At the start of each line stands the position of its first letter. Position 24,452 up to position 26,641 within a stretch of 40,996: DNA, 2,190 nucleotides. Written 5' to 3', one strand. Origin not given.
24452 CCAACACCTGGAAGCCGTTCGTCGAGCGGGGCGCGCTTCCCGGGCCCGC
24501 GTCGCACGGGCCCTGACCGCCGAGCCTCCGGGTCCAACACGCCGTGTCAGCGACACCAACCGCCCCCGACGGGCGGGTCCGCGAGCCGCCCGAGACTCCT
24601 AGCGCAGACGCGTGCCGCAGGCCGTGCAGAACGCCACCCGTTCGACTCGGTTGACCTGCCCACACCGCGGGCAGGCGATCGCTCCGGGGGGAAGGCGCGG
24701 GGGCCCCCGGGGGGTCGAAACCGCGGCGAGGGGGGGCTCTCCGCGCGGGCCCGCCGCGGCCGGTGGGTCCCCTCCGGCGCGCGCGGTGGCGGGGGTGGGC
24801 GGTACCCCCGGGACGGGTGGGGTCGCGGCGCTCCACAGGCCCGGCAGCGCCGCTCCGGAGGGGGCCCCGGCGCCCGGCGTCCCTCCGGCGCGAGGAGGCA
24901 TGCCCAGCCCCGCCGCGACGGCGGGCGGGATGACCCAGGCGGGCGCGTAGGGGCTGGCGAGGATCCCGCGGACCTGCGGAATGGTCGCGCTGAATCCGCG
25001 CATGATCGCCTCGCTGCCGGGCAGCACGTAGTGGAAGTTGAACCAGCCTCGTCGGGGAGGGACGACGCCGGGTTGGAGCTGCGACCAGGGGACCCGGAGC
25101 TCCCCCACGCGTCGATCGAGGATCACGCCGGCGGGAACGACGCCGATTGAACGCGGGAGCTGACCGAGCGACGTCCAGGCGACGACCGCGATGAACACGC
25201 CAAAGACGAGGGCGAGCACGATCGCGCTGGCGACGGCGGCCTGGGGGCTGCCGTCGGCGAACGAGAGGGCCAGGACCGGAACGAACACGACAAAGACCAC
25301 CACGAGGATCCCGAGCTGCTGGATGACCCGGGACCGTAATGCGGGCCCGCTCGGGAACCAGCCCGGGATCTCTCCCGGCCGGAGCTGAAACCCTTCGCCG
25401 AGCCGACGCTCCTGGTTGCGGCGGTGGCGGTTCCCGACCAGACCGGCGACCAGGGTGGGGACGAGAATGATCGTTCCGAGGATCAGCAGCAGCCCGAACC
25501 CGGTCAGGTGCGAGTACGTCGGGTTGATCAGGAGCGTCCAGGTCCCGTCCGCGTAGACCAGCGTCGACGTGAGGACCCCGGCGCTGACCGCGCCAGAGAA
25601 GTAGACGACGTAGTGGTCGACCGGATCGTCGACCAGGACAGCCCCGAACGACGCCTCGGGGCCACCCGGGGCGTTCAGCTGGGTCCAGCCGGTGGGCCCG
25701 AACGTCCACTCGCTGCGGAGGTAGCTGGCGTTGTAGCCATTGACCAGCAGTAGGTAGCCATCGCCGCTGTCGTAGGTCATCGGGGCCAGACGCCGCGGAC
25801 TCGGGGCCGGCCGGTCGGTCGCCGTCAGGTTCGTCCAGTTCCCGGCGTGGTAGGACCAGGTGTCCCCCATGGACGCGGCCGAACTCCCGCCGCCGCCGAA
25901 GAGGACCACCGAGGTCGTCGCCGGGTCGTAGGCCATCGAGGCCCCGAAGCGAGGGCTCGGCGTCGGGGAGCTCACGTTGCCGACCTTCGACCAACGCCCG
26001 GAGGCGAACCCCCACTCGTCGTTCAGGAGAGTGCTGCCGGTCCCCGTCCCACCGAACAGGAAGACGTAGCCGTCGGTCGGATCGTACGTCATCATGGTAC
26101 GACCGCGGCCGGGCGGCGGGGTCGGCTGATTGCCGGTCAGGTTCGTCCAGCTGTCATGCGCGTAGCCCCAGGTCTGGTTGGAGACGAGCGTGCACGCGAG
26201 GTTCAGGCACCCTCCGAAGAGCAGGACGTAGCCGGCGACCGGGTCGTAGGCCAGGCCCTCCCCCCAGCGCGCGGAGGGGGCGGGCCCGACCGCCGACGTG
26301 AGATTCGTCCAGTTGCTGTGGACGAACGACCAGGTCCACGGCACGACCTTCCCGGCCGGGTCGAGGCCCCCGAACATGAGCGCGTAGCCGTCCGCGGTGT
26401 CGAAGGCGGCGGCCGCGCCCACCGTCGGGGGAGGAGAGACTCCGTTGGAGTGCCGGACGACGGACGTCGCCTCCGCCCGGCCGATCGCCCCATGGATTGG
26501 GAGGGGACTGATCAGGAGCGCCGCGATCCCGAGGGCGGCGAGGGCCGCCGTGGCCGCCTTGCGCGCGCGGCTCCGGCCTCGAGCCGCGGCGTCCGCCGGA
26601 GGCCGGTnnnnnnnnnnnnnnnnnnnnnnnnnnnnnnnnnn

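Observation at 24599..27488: Self-promoted two-gene module: two membrane proteins sharing a TM-hairpin / PH-like / zinc-ribbon architecture, one with a Kelch ectodomain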

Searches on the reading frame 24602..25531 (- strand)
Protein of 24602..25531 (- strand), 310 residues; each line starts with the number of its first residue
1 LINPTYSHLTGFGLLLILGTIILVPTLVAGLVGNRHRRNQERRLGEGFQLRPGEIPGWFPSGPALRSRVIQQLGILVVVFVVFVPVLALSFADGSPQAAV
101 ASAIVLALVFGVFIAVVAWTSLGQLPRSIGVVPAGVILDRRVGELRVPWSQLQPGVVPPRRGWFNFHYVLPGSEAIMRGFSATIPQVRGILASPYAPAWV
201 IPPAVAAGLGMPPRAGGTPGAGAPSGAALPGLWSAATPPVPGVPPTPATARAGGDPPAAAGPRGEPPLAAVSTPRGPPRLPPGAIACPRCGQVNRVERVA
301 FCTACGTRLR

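Call 22: search_protein_families(library=pfam, alignment_id=A2, max_evalue=1)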
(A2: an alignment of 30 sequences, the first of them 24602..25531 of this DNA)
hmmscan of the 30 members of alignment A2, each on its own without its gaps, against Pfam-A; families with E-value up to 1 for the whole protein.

A. member 1, window:24602-25531:- (310 aa): 10 families
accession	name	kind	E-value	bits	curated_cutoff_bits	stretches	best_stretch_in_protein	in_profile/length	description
PF13248.11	Zn_ribbon_3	-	0.00023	20.9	27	1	285-309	3-26/26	zinc-ribbon domain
PF13240.11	Zn_Ribbon_1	-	0.0048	17.1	25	1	287-309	2-23/23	zinc-ribbon domain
PF12773.13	DZR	-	0.0084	16.7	27.3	1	287-309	1-22/45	Double zinc ribbon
PF24463.1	DUF7577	-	0.01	15.9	28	1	284-310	2-27/27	Domain of unknown function (DUF7577)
PF21352.3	Zn_ribbon_Thio2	-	0.033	14.5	27.1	1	286-296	1-11/27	Thioredoxin 2, N-terminal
PF12172.15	zf-ChsH2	-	0.038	14.2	23.2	1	286-307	13-33/37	ChsH2, rubredoxin-like zinc ribbon domain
PF24460.1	DUF7575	-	0.052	13.3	28.5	1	283-309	2-27/28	Domain of unknown function (DUF7575)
PF20237.3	DUF6594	-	0.086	13.2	30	1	67-119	171-217/238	Family of unknown function (DUF6594)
PF10122.14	Zn_ribbon_Com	-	0.19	11.7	22.9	1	285-298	25-38/52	Mu-like prophage protein Com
PF19942.4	DUF6404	-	0.97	10.3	27.6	0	73-119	51-101/115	Family of unknown function (DUF6404)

B. families by the number of members that match (of 30 scanned): 62 families (the first 25 are shown)
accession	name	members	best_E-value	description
PF13248.11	Zn_ribbon_3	30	4.1e-07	zinc-ribbon domain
PF12773.13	DZR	30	0.00019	Double zinc ribbon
PF24463.1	DUF7577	25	6.5e-06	Domain of unknown function (DUF7577)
PF13240.11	Zn_Ribbon_1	25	1.3e-05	zinc-ribbon domain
PF24460.1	DUF7575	13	0.014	Domain of unknown function (DUF7575)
PF08772.16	Zn_ribbon_NOB1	7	0.0043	Nin one binding (NOB1) Zn-ribbon like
PF17032.10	Zn_ribbon_15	6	0.0044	zinc-ribbon family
PF09297.16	Zn_ribbon_NUD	5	0.063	NADH pyrophosphatase zinc ribbon domain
PF22289.1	DmmA-like_C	4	0.13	Dimethylamine monooxygenase subunit DmmA-like, C-terminal domain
PF19474.4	DUF6011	3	0.007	Family of unknown function (DUF6011)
PF12172.15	zf-ChsH2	3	0.016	ChsH2, rubredoxin-like zinc ribbon domain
PF18912.6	DZR_2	3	0.11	Double zinc ribbon domain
PF14952.11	zf-tcix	3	0.14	Putative treble-clef, zinc-finger, Zn-binding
PF18439.7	zf_UBZ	3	0.2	Ubiquitin-Binding Zinc Finger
PF20226.3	DUF6585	2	0.0058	Family of unknown function (DUF6585)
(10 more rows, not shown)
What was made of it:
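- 24602..24685 (-): Gene 2 terminal C4 zinc ribbon, residues 643-670 (CPRC-x11-CTAC). All 30 members hit Zn_ribbon_3, the best at 4e-7 (call 22).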

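Call 26: predict_structure(alignment_id=A2)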
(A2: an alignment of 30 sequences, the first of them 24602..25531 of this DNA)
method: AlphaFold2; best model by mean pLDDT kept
length: 310 residues; sequences in the alignment: 30
mean_pLDDT: 82.1   pTM: 0.65
mean pLDDT of the five models: 82.1, 80.9, 80.4, 79.5, 79.5
residues with pLDDT >= 90: 157; 70-90: 82; 50-70: 43; < 50: 28
segments of 3 or more residues with pLDDT < 50: 222-237, 252-254, 260-263
pLDDT, mean of each block of 10 residues (from residue 1): 56 83 91 94 94 96 95 91 83 83 86 91 96 98 96 96 96 88 97 95 96 71 47 46 57 50 52 63 89 87 85
secondary structure, 60 per line:
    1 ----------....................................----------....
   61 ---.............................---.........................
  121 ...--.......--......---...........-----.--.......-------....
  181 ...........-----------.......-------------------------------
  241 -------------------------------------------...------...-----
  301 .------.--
elements in order: H11-46 E57-60 H64-92 H96-123 E126-132 E135-140 E144-148 E152-154 E163-169 E177-183 H184-191 H203-209 E284-286 E293-295
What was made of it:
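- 25328..25429 (-): Cytoplasmic juxtamembrane segment with the conserved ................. motif and a short strand, residues 395-428. AF2 gives a strand at model residues 57-60 (call 26).
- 24896..25165 (-): Gene 2 PH-like domain, residues 483-572 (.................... ... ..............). AF2 gives six strands and a helix at pLDDT 88-98 (call 26).
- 24686..24895 (-): Pro/Ala/Gly-rich disordered linker, residues 573-642. pLDDT is about 46-57 (call 26).
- On PH-like fold: gene 2 C-module: AF2 gives one strand before the hairpin, six strands after it and a helix, at pLDDT 88-98 (call 26).
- Checked: A PH-like beta/alpha unit follows (pLDDT 82, call 26), then a Pro/Ala linker.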

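Call 29: fold_search(model_id=the predicted structure, library=pdb)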
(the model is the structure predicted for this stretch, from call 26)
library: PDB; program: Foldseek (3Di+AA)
matches with E <= 10: 139; with E <= 0.001: 0
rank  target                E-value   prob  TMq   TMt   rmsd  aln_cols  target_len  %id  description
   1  3bin_A                1.3e-01  0.54  0.17  0.18  13.0       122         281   10  Structure of the DAL-1 and TSLC1 (372-383) complex (released 2008-01-15)
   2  1gg3_A                2.0e-01  0.80  0.16  0.18   3.6        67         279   18  CRYSTAL STRUCTURE OF THE PROTEIN 4.1R MEMBRANE BINDING DOMAIN (released 2001-01-10)
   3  6qlz_B                3.6e-01  0.33  0.13  0.36   4.6        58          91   14  IDOL F3ab subdomain (released 2020-02-19)
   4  1ef1_A                3.8e-01  0.21  0.15  0.15  12.9        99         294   14  CRYSTAL STRUCTURE OF THE MOESIN FERM DOMAIN/TAIL DOMAIN COMPLEX (released 2000-05-10)
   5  9eh2_y                4.0e-01  0.28  0.13  0.10   5.5        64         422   14  RNA polymerase II-DSIF-SPT6-PAF1c-TFIIS-IWS1-SETD2-FACT nucleosome upstream (released 2024-12-18)
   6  7xti_k                4.6e-01  0.20  0.17  0.12  11.9       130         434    9  RNA polymerase II elongation complex transcribing a nucleosome (EC58hex) (released 2022-10-12)
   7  3zdt_B                4.6e-01  0.14  0.13  0.13  13.7       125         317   12  Crystal structure of basic patch mutant FAK FERM domain FAK31- 405 K216A, K218A, R221A, K222A (released 2012-12-12)
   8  6qlz_A                4.8e-01  0.23  0.14  0.35   5.2        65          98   14  IDOL F3ab subdomain (released 2020-02-19)
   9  5ums                  5.4e-01  0.33  0.14  0.17   4.8        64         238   11  Crystal structure of middle double PH domain of human FACT complex subunit SSRP1 (released 2018-01-31)
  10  2yvc_C                5.4e-01  0.30  0.15  0.15   3.9        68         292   16  Crystal structure of the Radixin FERM domain complexed with the NEP cytoplasmic tail (released 2007-04-24)
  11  4ioy                  5.4e-01  0.21  0.16  0.20  12.2       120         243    8  Structure of the Spt16 Middle Domain Reveals Functional Features of the Histone Chaperone FACT (released 2013-02-20)
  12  6qlz_C                5.7e-01  0.21  0.14  0.35   5.2        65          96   14  IDOL F3ab subdomain (released 2020-02-19)
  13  8gxe_B                5.7e-01  0.10  0.10  0.11  13.4        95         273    9  PTPN21 FERM PTP complex (released 2023-09-27)
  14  6upk_G                6.5e-01  0.38  0.15  0.11   3.4        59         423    8  Structure of FACT_subnucleosome complex 1 (released 2019-12-11)
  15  8cis_A                7.3e-01  0.16  0.15  0.15  12.7        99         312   13  The FERM domain of human moesin with two bound peptides identified by phage display (released 2023-03-01)
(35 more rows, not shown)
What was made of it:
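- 24896..25165 (-): The Foldseek top hits are FERM-F3, FACT and Rtt106 PH-like folds, but at E>=0.13 (call 29).
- On PH-like fold: gene 2 C-module: The Foldseek top hits are PH-like (FERM F3, FACT, Rtt106) but at E>=0.13 (call 29).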

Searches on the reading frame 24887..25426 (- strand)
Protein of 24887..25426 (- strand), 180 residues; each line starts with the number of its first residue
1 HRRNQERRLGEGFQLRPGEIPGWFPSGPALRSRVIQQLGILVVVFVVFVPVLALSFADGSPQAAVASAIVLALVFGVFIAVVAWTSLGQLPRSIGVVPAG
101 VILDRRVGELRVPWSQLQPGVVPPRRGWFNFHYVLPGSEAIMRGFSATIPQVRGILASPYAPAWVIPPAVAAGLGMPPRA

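Call 38: search_protein_representatives(alignment_id=A3)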
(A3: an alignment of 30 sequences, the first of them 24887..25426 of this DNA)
Query: 30 sequences, 180 profile positions. Proteins with E-value up to 0.001 (for the whole library): 336; up to 1e-10: 83; up to 1e-30: 23. The best 150 are listed.
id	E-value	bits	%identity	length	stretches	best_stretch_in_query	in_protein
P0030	5.3e-66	238.2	-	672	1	1-179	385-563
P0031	3.9e-63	228.9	-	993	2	1-179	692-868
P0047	8.6e-60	218.0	-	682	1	1-179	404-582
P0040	1.9e-58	213.5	-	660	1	1-180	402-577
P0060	6.1e-58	211.9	-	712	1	1-180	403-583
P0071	2.5e-55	203.4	-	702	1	1-179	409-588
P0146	2.6e-55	203.4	-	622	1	2-180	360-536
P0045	2.0e-54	200.5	-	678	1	1-180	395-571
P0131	1.6e-52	194.2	-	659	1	1-179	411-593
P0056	2.6e-47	177.3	-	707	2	3-179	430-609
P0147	5.8e-44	166.4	-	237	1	46-179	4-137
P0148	1.5e-43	165.0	-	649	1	2-178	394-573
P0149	2.9e-43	164.1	-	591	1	1-177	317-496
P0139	3.1e-41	157.5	-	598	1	2-178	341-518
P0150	3.5e-41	157.3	-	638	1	1-178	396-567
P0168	2.5e-16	76.3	-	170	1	30-177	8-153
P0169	3.7e-16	75.8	-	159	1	42-176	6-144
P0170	6.5e-16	75.0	-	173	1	20-175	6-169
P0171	6.5e-15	71.7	-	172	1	19-174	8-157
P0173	1.3e-14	70.7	-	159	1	36-178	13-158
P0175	1.8e-14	70.3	-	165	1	34-177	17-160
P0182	1.2e-13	67.6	-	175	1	18-179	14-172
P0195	4.5e-12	62.5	-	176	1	19-178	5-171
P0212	8.8e-11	58.3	-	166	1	20-179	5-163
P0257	6.3e-09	52.2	-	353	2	26-178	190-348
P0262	8.2e-09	51.9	-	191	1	14-178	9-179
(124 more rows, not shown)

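Call 39: search_protein_families(library=pfam, proteins=[P0168, P0169, P0170, P0171, P0173, P0175, P0182, P0195, P0212, P0262], max_evalue=0.1)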
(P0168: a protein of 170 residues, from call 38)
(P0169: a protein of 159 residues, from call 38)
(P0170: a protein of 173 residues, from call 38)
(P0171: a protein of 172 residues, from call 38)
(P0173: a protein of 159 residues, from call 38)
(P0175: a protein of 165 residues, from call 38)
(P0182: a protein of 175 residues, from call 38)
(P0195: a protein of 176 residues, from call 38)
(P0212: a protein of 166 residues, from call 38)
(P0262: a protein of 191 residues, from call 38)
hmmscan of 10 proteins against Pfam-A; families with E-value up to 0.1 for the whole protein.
P0168 (170 aa): 2 families
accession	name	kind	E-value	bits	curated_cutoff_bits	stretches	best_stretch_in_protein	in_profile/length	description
PF10756.15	bPH_6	-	0.00038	20.9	22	1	69-94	2-27/73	Bacterial PH domain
PF23494.1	bPH_10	-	0.016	15.1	27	1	50-90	63-103/151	YqeB-like bacterial PH domain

P0169 (159 aa): 2 families
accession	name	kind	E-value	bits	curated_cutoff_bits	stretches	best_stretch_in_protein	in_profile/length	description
PF12811.12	BaxI_1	-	0.081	13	26.2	0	11-53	77-116/233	Bax inhibitor 1 like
PF05038.18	Cytochrom_B558a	-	0.099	12.7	25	0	24-61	86-122/184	Cytochrome Cytochrome b558 alpha-subunit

P0170 (173 aa): 0 families

P0171 (172 aa): 2 families
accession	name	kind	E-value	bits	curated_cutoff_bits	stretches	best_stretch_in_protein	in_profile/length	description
PF20226.3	DUF6585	-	0.017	14.9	27.7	1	32-112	34-115/249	Family of unknown function (DUF6585)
PF10756.15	bPH_6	-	0.064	13.7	22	0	76-103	3-30/73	Bacterial PH domain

P0173 (159 aa): 0 families

P0175 (165 aa): 1 family
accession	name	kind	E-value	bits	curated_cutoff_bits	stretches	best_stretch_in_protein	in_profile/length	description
PF24194.1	DUF7419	-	0.027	14.6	27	1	130-145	6-21/39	Family of unknown function (DUF7419)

P0182 (175 aa): 2 families
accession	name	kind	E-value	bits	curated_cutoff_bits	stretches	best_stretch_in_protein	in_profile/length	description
PF10756.15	bPH_6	-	0.012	16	22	1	87-111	4-28/73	Bacterial PH domain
PF11222.13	DUF3017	-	0.074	13.8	25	1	69-120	4-54/74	Protein of unknown function (DUF3017)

P0195 (176 aa): 1 family
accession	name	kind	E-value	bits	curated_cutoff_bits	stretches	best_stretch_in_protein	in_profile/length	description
PF02554.20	CstA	-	0.078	12.1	27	1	21-83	190-248/560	Carbon starvation protein CstA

P0212 (166 aa): 0 families

P0262 (191 aa): 0 families
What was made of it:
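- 24896..25165 (-): Standalone relatives hit bPH_6 and bPH_10 weakly (call 39).
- On PH-like fold: gene 2 C-module: Standalone relatives hit bPH_6 weakly, at 3.8e-4 (call 39).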

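Call 58: find_encoding_contigs(protein=P0262, flank=6000, max_places=2)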
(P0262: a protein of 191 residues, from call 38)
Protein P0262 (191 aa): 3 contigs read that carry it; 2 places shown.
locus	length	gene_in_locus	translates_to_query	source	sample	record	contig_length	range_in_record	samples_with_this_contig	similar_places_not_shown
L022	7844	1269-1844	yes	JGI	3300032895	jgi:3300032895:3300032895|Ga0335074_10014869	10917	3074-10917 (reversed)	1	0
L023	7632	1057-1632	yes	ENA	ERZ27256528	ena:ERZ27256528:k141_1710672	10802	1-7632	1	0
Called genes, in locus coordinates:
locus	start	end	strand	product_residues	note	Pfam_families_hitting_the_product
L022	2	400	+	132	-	?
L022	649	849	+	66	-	-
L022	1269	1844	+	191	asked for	-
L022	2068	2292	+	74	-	-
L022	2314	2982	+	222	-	-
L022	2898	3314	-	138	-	-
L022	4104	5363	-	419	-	-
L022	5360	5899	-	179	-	PF12802:MarR_2 (weak), PF09339:HTH_IclR (weak)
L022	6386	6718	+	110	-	-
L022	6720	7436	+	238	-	-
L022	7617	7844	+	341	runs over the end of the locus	PF13289:SIR2_2 (weak)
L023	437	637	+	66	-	-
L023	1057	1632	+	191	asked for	-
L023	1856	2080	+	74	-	-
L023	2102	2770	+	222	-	-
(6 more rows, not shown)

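Call 59: find_encoding_contigs(protein=P0257, flank=6000, max_places=2)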
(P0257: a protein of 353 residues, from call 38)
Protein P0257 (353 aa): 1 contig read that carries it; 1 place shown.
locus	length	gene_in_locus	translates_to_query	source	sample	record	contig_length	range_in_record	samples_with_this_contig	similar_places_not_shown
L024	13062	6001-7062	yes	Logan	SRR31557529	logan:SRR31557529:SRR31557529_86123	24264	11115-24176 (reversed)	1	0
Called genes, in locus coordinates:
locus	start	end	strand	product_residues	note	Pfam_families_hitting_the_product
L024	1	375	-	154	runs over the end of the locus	?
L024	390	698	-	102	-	-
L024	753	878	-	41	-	-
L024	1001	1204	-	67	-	-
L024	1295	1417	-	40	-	-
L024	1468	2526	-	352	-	PF13412:HTH_24 (faint)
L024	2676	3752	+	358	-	PF01436:NHL (faint)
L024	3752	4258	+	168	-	-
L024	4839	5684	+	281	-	PF02661:Fic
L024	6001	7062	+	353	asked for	-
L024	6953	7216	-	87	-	-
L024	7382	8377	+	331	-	-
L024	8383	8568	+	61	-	-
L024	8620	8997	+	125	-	-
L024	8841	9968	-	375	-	PF01939:NucS_C (weak)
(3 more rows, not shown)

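Call 68: find_related_loci(query=A3, collection=viral_contigs, flank=5000)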
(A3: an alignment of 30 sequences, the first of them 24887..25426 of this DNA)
Query A3 (180 aa) in viral_contigs; peptide patterns used: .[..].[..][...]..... (x = any residue, [..] = any of these).
22 stretches matched a pattern, but none encodes a relative of the query by tblastn (E <= 1e-3).

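Call 70: search_protein_families(library=padloc, proteins=[P0262], max_evalue=0.01)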
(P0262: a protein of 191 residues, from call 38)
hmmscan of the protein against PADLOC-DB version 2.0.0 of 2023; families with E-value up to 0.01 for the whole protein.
P0262 (191 aa): 0 families

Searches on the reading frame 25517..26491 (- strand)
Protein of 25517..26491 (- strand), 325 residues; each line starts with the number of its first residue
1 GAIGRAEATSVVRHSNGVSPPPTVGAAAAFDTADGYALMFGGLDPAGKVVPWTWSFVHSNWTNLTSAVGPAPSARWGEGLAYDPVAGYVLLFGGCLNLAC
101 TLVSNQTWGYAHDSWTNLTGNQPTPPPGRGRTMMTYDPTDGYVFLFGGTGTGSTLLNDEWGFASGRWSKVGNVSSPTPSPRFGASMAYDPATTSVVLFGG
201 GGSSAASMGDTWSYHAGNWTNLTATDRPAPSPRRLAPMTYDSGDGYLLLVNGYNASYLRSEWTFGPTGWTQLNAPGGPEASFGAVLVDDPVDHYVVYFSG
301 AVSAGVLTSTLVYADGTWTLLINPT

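Call 64: search_solved_structures(query=window:25517-26491:-, max_evalue=0.001)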
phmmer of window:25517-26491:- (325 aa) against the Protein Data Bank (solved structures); distinct sequences matched with E-value up to 0.001: 0.
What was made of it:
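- The Kelch region has no sequence relative in the PDB (call 64).
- Tried and rejected: No PDB sequence relative was found at E<=1e-3 (call 64).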
